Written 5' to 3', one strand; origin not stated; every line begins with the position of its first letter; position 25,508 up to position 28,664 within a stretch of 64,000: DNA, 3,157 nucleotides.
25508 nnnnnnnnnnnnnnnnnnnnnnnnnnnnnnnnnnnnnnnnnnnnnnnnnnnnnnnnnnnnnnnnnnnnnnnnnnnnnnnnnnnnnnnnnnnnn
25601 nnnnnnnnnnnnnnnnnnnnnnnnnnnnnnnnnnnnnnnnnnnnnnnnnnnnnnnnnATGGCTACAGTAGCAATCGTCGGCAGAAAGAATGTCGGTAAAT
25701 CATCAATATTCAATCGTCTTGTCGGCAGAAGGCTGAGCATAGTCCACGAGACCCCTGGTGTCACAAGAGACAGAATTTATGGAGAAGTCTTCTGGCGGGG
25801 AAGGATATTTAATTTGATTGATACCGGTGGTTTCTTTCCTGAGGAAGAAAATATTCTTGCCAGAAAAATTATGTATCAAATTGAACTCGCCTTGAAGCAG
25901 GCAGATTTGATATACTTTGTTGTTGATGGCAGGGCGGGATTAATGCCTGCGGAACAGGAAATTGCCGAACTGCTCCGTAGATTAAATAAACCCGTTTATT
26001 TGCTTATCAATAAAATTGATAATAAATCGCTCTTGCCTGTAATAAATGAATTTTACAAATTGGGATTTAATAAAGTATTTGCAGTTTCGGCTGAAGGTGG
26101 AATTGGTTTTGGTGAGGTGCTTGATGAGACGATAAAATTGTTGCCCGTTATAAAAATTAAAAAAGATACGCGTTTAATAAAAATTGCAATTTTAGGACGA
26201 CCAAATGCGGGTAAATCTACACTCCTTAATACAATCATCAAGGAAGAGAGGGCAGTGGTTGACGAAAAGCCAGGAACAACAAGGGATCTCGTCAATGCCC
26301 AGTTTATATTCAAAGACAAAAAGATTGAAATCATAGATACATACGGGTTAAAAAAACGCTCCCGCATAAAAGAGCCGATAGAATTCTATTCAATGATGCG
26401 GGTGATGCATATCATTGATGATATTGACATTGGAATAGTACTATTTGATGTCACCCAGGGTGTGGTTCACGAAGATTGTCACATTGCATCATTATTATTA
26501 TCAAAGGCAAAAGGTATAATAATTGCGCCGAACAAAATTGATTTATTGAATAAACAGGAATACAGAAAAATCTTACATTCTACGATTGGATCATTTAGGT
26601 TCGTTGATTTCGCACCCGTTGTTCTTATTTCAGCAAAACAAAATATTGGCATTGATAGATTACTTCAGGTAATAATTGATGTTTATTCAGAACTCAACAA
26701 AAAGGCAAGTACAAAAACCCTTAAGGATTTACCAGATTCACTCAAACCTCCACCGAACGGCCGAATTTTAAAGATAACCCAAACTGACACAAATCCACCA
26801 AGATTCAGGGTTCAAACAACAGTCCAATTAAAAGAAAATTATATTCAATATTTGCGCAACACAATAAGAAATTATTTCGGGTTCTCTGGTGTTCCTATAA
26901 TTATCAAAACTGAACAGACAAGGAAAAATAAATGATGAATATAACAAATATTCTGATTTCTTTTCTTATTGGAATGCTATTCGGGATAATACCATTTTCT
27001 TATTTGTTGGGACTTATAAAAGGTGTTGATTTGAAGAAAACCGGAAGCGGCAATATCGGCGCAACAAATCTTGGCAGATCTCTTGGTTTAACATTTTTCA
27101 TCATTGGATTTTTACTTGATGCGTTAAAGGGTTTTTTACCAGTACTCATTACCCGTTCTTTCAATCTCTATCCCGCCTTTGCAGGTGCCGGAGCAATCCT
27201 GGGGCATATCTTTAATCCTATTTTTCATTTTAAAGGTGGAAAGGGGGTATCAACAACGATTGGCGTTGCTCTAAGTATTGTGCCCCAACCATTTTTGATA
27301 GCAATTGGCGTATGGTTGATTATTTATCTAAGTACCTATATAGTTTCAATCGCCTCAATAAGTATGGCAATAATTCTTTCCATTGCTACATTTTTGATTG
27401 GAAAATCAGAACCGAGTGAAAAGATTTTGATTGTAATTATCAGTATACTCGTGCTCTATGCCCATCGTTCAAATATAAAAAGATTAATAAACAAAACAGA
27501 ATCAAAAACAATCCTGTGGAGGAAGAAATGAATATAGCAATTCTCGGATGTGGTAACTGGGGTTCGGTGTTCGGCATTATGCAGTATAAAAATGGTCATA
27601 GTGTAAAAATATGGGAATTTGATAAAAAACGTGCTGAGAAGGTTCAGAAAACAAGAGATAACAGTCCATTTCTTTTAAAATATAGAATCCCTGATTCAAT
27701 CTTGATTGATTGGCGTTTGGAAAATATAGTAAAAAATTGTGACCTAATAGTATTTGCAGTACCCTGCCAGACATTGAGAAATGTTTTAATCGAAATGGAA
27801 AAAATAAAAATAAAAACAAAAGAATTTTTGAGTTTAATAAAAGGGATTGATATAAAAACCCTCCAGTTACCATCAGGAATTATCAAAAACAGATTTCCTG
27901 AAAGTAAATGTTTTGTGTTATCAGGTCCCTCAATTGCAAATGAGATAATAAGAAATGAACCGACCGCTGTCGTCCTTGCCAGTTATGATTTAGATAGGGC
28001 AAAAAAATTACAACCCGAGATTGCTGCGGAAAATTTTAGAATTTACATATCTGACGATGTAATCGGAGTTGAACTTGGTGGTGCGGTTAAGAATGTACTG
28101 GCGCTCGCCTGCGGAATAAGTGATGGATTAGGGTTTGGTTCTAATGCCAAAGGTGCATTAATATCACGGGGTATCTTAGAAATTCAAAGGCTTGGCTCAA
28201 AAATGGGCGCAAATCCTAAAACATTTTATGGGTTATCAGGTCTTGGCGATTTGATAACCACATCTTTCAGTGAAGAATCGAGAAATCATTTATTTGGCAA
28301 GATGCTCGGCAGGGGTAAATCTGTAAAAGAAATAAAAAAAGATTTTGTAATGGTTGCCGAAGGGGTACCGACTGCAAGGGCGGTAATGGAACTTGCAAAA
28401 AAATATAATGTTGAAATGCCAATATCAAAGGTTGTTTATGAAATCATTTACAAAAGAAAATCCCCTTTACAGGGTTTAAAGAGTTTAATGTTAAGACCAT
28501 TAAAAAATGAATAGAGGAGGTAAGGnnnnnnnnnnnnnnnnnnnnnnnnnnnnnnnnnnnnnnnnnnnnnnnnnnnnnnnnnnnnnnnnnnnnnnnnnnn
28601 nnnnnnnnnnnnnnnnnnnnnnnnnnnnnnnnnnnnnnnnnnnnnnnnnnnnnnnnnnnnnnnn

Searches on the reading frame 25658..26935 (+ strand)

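Call 29: search_protein_families(library=pfam, proteins=[window:25658-26935:+], max_evalue=0.0001)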
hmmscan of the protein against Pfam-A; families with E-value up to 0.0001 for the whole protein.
window:25658-26935:+ (425 aa): 14 families
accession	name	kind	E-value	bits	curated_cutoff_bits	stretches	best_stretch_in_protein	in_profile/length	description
PF01926.29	MMR_HSR1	-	1.9e-50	170.1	21.9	2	3-119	1-113/113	50S ribosome-binding GTPase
PF00009.33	GTP_EFTU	-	5.8e-25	88.4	26.5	2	172-342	2-185/188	Elongation factor Tu GTP binding domain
PF02421.24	FeoB_N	-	2.7e-22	79.4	27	2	175-338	2-155/156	Ferrous iron transport protein B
PF04548.22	AIG1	-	5.3e-12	46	27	1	3-107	2-108/212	AIG1 family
PF00350.29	Dynamin_N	-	1.8e-11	44.8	27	0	176-209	1-34/168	Dynamin family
PF14714.11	KH_dom-like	-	2.9e-11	43.9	27.3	1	361-417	17-79/81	KH-domain-like of EngA bacterial GTPase enzymes, C-terminal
PF00071.28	Ras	-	2.7e-07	30.8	21.6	0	175-340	1-157/162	Ras family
PF03193.22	RsgA_GTPase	-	5.1e-07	30.1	30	0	175-202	108-135/174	RsgA GTPase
PF08477.19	Roc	-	1.1e-06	29.3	27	0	4-29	2-27/119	Ras of Complex, Roc, domain of DAPkinase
PF09439.16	SRPRB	-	2.2e-06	27.6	25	0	3-107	5-97/178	Signal recognition particle receptor beta subunit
PF00025.27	Arf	-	3.3e-06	27.1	22.3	0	166-299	7-130/174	ADP-ribosylation factor family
PF16897.10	MMR_HSR1_Xtn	-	1.4e-05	25.5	35.2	0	288-340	59-101/106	C-terminal region of MMR_HSR1 domain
PF10662.15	PduV-EutP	-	2.1e-05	24.8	21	0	52-155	39-138/143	Ethanolamine utilisation - propanediol utilisation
PF00005.33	ABC_tran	-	3.5e-05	24.9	25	0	175-202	13-40/137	ABC transporter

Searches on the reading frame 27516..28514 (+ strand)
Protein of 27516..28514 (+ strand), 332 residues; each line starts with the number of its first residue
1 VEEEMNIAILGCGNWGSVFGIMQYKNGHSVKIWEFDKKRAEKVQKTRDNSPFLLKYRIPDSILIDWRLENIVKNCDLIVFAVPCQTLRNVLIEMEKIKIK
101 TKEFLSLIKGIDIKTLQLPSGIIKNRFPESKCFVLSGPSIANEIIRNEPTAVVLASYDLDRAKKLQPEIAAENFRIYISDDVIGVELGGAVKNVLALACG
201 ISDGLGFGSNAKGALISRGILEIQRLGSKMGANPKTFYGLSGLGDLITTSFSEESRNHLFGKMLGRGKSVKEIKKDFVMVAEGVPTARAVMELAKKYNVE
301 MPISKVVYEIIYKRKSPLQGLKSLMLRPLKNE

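Call 29: search_protein_families(library=pfam, proteins=[window:27516-28514:+], max_evalue=0.0001)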
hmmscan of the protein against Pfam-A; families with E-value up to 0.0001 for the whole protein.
window:27516-28514:+ (332 aa): 4 families
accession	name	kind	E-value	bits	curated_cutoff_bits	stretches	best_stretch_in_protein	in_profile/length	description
PF07479.19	NAD_Gly3P_dh_C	-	1.6e-56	190.9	25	1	181-319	1-139/142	NAD-dependent glycerol-3-phosphate dehydrogenase C-terminus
PF01210.29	NAD_Gly3P_dh_N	-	9.2e-39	133.4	23.1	1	6-160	1-156/158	NAD-dependent glycerol-3-phosphate dehydrogenase N-terminus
PF20618.3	GPD_NAD_C_bact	-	8.5e-20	71.5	27.6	1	241-306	1-65/66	Bacterial GPD, NAD-dependent C-terminal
PF03807.23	F420_oxidored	-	1.4e-06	29.2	21.6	0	7-99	2-83/94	NADP oxidoreductase coenzyme F420-dependent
